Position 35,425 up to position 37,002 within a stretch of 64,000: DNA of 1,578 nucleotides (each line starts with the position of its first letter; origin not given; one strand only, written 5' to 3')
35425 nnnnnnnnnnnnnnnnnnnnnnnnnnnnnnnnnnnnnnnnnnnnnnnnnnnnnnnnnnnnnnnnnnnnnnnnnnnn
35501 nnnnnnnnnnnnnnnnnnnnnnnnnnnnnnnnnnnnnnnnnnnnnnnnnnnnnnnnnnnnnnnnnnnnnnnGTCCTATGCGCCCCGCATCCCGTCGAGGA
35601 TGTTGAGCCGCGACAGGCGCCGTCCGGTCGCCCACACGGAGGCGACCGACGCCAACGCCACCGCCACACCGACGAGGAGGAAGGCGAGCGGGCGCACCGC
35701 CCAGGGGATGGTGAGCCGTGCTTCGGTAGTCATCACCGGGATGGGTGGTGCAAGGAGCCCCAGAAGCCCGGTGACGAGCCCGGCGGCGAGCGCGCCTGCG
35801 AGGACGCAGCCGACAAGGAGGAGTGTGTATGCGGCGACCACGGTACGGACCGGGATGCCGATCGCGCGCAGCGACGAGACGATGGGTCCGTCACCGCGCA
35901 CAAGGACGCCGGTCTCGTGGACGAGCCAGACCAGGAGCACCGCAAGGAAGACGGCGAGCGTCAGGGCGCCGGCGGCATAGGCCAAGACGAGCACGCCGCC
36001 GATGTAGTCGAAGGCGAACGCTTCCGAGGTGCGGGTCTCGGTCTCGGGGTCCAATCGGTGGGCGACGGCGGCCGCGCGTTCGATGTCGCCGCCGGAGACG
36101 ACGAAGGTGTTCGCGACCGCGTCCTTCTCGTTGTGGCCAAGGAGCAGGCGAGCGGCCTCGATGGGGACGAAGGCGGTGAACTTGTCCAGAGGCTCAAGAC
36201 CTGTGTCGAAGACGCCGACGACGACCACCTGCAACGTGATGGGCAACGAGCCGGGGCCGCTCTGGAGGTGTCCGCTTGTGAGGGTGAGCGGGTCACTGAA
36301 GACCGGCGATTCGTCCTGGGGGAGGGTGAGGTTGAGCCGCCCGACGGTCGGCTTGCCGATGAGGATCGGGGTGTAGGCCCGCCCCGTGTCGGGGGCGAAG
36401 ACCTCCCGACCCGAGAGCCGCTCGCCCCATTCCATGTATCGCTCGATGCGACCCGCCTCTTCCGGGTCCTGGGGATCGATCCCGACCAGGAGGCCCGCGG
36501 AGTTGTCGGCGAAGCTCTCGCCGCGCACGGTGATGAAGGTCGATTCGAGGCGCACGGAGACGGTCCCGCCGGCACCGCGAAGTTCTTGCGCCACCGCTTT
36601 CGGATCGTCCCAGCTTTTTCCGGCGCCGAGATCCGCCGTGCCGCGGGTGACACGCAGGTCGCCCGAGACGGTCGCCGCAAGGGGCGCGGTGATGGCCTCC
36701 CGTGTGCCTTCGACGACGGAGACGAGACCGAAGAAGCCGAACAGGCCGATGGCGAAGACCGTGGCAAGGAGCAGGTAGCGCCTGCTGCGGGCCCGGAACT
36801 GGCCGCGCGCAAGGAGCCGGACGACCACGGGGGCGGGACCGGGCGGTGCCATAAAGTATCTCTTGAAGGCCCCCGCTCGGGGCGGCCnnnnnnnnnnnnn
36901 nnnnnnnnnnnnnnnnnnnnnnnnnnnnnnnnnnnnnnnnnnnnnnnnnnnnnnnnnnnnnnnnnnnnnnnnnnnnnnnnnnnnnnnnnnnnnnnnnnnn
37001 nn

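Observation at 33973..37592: Candidate archaeal Lol-like lipoprotein-handling module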

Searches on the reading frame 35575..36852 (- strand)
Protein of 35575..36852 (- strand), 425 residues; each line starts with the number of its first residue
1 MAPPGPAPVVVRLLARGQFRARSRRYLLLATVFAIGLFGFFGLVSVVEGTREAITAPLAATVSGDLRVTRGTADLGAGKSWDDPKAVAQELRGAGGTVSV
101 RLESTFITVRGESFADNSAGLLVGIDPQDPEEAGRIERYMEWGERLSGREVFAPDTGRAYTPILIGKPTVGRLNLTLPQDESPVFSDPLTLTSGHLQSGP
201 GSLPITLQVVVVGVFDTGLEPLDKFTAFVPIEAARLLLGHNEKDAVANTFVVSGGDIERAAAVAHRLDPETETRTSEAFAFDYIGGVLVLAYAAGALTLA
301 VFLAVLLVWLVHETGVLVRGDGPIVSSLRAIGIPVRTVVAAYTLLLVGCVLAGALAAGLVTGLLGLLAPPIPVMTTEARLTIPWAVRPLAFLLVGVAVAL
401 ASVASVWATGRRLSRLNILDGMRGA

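Call 3: search_protein_families(library=pfam, proteins=[window:35575-36852:-], max_evalue=0.1)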
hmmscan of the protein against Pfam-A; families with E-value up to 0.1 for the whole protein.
window:35575-36852:- (425 aa): 1 family
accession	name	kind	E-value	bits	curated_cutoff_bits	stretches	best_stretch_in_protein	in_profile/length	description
PF12704.14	MacB_PCD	-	2.7e-05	25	27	1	33-267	8-204/207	MacB-like periplasmic core domain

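Call 4: search_protein_families(library=ncbifam, proteins=[window:35575-36852:-], max_evalue=0.1)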
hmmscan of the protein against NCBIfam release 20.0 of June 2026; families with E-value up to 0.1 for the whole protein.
window:35575-36852:- (425 aa): 0 families

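Call 6: find_homologous_proteins(query=window:35575-36852:-)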
Query window:35575-36852:- (425 aa): 11 proteins with E <= 0.001 among 8000 candidates.
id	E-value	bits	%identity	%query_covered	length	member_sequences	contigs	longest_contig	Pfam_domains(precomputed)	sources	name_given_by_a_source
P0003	4.4e-253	858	94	100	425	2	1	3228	PF12704.15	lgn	-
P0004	2.0e-121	424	52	97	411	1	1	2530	PF12704.15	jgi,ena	jgi:ABC-type lipoprotein release transport system permease subunit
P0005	1.3e-117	411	51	97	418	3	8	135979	PF02687.28,PF12704.15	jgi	jgi:ABC-type lipoprotein release transport system permease subunit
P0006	7.0e-117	409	49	100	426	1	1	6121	PF12704.15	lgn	-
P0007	1.3e-116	408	49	98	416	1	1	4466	PF02687.28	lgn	-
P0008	4.2e-111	390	48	100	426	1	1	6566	-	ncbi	-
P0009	4.8e-106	373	48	98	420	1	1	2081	-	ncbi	-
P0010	1.4e-101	359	48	93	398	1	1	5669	PF02687.28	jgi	jgi:ABC-type lipoprotein release transport system permease subunit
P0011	4.0e-93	331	44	97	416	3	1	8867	PF12704.15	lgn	-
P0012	7.1e-89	317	44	96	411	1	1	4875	PF02687.28,PF12704.15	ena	-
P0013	1.1e-88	316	44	93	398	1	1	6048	PF02687.28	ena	-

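Call 7: find_encoding_contigs(protein=P0005, flank=6000, max_places=4)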
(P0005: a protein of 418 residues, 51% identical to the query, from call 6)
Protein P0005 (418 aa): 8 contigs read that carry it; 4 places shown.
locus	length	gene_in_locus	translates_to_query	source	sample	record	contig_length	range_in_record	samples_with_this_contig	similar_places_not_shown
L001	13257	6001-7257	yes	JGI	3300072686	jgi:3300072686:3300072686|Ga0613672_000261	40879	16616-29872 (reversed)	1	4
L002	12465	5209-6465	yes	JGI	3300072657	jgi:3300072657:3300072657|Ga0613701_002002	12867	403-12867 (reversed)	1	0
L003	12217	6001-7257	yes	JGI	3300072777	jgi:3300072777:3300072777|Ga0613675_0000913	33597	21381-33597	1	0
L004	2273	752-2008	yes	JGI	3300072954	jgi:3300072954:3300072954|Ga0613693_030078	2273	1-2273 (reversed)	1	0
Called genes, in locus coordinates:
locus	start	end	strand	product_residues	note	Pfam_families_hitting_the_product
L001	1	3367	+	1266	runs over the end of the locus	PF09594:GT87 (weak), PF16317:Glyco_hydro_99 (faint)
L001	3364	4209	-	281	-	PF00657:Lipase_GDSL, PF13472:Lipase_GDSL_2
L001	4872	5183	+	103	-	PF00216:Bac_DNA_binding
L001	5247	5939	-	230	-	PF00005:ABC_tran, PF13304:AAA_21 (faint)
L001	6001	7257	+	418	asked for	PF12704:MacB_PCD (faint), PF02687:FtsX (weak)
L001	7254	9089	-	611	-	-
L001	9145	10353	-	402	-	PF00578:AhpC-TSA, PF13905:Thioredoxin_8 (weak)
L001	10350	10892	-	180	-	-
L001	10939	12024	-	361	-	-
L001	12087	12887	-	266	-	PF00290:Trp_syntA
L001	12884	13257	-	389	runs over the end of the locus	PF00291:PALP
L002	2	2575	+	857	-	?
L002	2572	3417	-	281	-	PF00657:Lipase_GDSL, PF13472:Lipase_GDSL_2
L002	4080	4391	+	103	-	PF00216:Bac_DNA_binding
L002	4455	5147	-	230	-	PF00005:ABC_tran, PF13304:AAA_21 (faint)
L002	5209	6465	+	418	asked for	PF12704:MacB_PCD (faint), PF02687:FtsX (weak)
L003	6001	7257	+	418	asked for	PF12704:MacB_PCD (faint), PF02687:FtsX (weak)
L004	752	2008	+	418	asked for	PF12704:MacB_PCD (faint), PF02687:FtsX (weak)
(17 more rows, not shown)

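Call 8: find_encoding_contigs(protein=P0003, flank=5000, max_places=2)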
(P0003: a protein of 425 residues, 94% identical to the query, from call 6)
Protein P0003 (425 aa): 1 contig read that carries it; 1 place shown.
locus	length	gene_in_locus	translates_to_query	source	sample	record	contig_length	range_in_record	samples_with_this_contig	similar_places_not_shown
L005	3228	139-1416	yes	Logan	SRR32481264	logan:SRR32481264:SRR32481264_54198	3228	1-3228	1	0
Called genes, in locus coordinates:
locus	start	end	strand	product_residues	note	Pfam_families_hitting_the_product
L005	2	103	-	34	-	?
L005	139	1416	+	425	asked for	PF12704:MacB_PCD (weak)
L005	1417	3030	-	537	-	-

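Call 11: find_encoding_contigs(protein=P0011, flank=6000, max_places=2)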
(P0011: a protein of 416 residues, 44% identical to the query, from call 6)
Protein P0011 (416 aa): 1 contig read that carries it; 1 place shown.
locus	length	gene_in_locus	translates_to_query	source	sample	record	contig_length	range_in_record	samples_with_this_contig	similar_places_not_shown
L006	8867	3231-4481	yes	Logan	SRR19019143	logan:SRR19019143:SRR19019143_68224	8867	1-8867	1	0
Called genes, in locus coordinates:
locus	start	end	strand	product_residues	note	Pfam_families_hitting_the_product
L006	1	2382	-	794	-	?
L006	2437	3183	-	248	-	PF00005:ABC_tran, PF02463:SMC_N (faint), PF13304:AAA_21 (faint)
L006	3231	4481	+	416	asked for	PF12704:MacB_PCD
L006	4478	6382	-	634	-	-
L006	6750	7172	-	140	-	-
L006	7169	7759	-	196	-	PF01909:NTP_transf_2, PF18765:Polbeta (weak)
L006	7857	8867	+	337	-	?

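Call 12: find_encoding_contigs(protein=P0008, flank=6000, max_places=2)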
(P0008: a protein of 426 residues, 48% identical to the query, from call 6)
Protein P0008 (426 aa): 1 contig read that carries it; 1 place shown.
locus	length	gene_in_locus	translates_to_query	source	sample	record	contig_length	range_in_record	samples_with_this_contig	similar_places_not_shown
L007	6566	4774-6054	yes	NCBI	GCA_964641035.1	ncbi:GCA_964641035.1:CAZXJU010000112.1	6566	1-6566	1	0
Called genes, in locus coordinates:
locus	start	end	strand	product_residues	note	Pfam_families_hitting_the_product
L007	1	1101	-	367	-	?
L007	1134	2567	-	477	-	PF08309:LVIVD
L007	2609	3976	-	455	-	-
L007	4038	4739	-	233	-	PF00005:ABC_tran, PF13304:AAA_21 (weak)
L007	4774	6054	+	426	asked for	-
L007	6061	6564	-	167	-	?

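Call 13: find_encoding_contigs(protein=P0013, flank=6000, max_places=2)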
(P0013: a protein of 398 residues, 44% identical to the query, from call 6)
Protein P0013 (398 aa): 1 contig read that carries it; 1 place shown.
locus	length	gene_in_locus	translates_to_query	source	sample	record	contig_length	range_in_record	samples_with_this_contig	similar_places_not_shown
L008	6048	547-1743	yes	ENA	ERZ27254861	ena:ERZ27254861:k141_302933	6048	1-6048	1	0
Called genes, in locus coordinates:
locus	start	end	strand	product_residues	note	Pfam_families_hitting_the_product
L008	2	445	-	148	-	?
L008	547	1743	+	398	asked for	PF02687:FtsX (weak)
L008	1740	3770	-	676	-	-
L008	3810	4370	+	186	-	-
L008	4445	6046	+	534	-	?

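Call 14: find_encoding_contigs(protein=P0006, flank=6000, max_places=2)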
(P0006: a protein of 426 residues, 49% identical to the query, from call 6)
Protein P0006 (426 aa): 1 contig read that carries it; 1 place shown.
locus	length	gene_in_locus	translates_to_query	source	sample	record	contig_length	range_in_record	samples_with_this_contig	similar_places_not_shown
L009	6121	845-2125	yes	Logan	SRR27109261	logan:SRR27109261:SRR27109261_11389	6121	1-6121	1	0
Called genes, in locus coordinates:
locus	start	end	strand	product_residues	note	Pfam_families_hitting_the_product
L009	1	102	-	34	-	?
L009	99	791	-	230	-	PF00005:ABC_tran, PF13304:AAA_21 (weak)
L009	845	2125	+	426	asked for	PF12704:MacB_PCD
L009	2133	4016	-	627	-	-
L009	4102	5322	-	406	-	PF00578:AhpC-TSA, PF13098:Thioredoxin_2 (weak), PF13905:Thioredoxin_8 (weak)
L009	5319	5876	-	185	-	-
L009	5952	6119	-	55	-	?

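Call 22: search_solved_structures(query=A2, max_evalue=1)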
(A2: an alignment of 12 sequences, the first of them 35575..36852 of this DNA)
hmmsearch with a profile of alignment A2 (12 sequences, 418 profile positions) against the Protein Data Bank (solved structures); distinct sequences matched with E-value up to 1: 4.
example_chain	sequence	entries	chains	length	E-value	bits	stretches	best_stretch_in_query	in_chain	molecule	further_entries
7mdx_B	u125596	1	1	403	0.48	12.4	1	274-409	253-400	Lipoprotein-releasing system transmembrane protein LolE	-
7arh_E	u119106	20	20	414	0.56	12.2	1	274-410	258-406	Lipoprotein-releasing system transmembrane protein LolE | Lipoprotein transporter subunit LolE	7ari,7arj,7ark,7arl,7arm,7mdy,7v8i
5jeq_A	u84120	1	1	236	0.85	11.6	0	13-65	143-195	Nitrate/nitrite sensor protein NarQ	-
5iji_A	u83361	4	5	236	0.88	11.5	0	13-65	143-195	Nitrate/nitrite sensor histidine kinase NarQ | Nitrate/nitrite sensor protein NarQ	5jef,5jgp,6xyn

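Call 25: search_protein_families(library=pfam, proteins=[L001:7254-9089:-, L006:4478-6382:-, L008:1740-3770:-, L009:2133-4016:-], max_evalue=5)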
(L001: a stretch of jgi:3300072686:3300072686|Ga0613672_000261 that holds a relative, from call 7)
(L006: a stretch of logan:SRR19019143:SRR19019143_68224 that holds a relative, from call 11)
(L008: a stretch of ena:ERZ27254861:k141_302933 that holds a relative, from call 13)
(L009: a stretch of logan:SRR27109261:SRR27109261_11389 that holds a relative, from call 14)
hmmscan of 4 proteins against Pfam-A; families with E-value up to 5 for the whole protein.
L001:7254-9089:- (611 aa): 1 family
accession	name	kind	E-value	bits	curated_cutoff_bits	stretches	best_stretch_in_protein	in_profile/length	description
PF18613.6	TrkA_TMD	-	1.3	9.4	25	1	3-21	1-19/22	Tyrosine kinase receptor A trans-membrane domain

L006:4478-6382:- (634 aa): 0 families

L008:1740-3770:- (676 aa): 0 families

L009:2133-4016:- (627 aa): 0 families

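Call 31: find_related_loci(query=A2, collection=genome_contigs, flank=5000)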
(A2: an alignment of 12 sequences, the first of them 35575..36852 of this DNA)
Query A2 (425 aa) in genome_contigs; peptide patterns used: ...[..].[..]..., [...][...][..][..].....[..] (x = any residue, [..] = any of these).
24 stretches matched a pattern; 2 encode a relative of the query (tblastn E <= 1e-3); 2 distinct loci.
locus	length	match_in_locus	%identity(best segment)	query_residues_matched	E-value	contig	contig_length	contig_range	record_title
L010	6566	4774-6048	48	1-424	2e-106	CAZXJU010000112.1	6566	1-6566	MAG TPA_asm: uncultured Halobacteriales archaeon isolate SRP284430_co1_217 genome assembly, contig: NODE_9942_length_656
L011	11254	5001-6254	49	9-423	3e-106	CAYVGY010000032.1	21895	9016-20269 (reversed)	MAG TPA_asm: uncultured Halobacteriales archaeon isolate binchicken_co125_887 genome assembly, contig: NODE_4775_length_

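Call 45: predict_structure(alignment_id=A2)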
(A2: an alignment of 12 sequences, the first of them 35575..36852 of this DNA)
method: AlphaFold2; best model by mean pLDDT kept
length: 425 residues; sequences in the alignment: 12
mean_pLDDT: 80.7   pTM: 0.72
mean pLDDT of the five models: 80.7, 80.5, 78.8, 77.7, 61.9
residues with pLDDT >= 90: 84; 70-90: 285; 50-70: 42; < 50: 14
segments of 3 or more residues with pLDDT < 50: 1-5, 111-117
pLDDT, mean of each block of 10 residues (from residue 1): 56 79 83 85 84 87 90 83 89 90 72 48 87 84 89 92 90 85 88 61 76 89 86 85 81 91 90 89 73 81 81 76 76 81 82 86 85 73 79 81 75 64 52
secondary structure, 60 per line:
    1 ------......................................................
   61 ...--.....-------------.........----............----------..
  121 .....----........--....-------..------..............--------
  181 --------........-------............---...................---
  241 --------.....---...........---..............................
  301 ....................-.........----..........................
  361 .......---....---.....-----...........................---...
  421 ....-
elements in order: H7-63 E66-70 H84-92 E97-108 E119-125 H130-137 E140-143 E159-166 H167-172 E189-196 E204-215 H220-225 E226-230 H231-237 E249-253 H257-267 E271-275 H276-320 H322-330 H335-367 E371-374 E378-382 H388-414 H418-424

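Call 49: fold_search(model_id=the predicted structure, library=pdb)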
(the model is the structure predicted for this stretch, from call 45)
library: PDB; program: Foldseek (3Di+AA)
matches with E <= 10: 260; with E <= 0.001: 46
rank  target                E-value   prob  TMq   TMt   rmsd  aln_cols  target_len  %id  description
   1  9rlc_E                1.6e-20  1.00  0.70  0.72   5.5       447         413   15  LolCDE complex with Lpp lipoprotein (released 2026-01-21)
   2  9rld_E                2.6e-20  1.00  0.70  0.72   5.4       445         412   15  LolCDE complex with Lpp lipoprotein (released 2026-01-21)
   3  9rli_E                3.8e-18  1.00  0.67  0.71   5.8       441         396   16  LolCDEdelta(235-252) complex with Pal lipoprotein (released 2026-01-21)
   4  9rld_C                2.0e-17  1.00  0.66  0.69   6.1       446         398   15  LolCDE complex with Lpp lipoprotein (released 2026-01-21)
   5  7arh_E                7.4e-17  1.00  0.66  0.68   5.3       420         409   14  LolCDE in complex with lipoprotein (released 2021-04-07)
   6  7mdx_A                1.1e-14  1.00  0.66  0.70   5.4       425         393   16  LolCDE nucleotide-free (released 2021-08-11)
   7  9xro_E                1.1e-14  1.00  0.62  0.69   5.9       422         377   16  LolCDE in complex with SMT-738_3 (released 2026-03-18)
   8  7arh_C                1.9e-14  1.00  0.60  0.64   6.2       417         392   16  LolCDE in complex with lipoprotein (released 2021-04-07)
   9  9xro_C                6.0e-14  1.00  0.59  0.67   6.1       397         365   16  LolCDE in complex with SMT-738_3 (released 2026-03-18)
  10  7v8i_C                9.5e-14  1.00  0.65  0.69   6.4       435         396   16  LolCD(E171Q)E with bound AMPPNP in nanodiscs (released 2022-08-31)
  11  7mdy_A                1.3e-13  1.00  0.64  0.68   6.2       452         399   16  LolCDE nucleotide-bound (released 2021-08-11)
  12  7mdx_B                1.6e-13  1.00  0.65  0.68   6.1       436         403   16  LolCDE nucleotide-free (released 2021-08-11)
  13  5gko_A                1.7e-13  1.00  0.45  0.31  10.6       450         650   12  Crystal structure of tripartite-type ABC transporter, MacB from Acinetobacter baumannii (released 2017-11-15)
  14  9gvk_C                1.9e-12  1.00  0.60  0.64   6.8       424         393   16  Cryo-EM structure of endogenous ATP-bound LolCDE with LolD-E171Q mutations in nanodiscs (released 2025-01-08)
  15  7v8i_E                2.8e-12  1.00  0.59  0.61   6.8       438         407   16  LolCD(E171Q)E with bound AMPPNP in nanodiscs (released 2022-08-31)
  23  5udf_C                5.0e-11  1.00  0.36  0.69   5.6       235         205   16  Structure of the N-terminal domain of lipoprotein-releasing system transmembrane protein LolE from Acinetobacter bauma (released 2017-01-18)
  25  5udf_D                9.6e-11  1.00  0.36  0.70   5.3       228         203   18  Structure of the N-terminal domain of lipoprotein-releasing system transmembrane protein LolE from Acinetobacter bauma (released 2017-01-18)
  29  5udf_A                2.2e-10  1.00  0.37  0.70   4.9       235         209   16  Structure of the N-terminal domain of lipoprotein-releasing system transmembrane protein LolE from Acinetobacter bauma (released 2017-01-18)
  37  5udf_B                5.0e-09  1.00  0.36  0.72   4.6       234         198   15  Structure of the N-terminal domain of lipoprotein-releasing system transmembrane protein LolE from Acinetobacter bauma (released 2017-01-18)
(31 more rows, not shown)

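Call 83: search_protein_families(library=ncbifam, alignment_id=A2, max_evalue=5)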
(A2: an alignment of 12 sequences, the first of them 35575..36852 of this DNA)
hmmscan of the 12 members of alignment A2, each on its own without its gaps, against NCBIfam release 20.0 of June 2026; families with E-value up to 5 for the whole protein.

A. member 1, window:35575-36852:- (425 aa): 1 family
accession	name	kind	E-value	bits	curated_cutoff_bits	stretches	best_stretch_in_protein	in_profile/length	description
NF006521.0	PRK08965.1-5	equivalog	1.4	8.4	141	1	344-407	27-90/180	Na+/H+ antiporter subunit E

B. families by the number of members that match (of 12 scanned): 3 families
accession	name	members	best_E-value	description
TIGR02212.1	lolCE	3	5.9e-07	lipoprotein-releasing ABC transporter permease subunit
NF038347.1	FtsX_Gpos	2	0.0079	permease-like cell division protein FtsX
NF006521.0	PRK08965.1-5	1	1.4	Na+/H+ antiporter subunit E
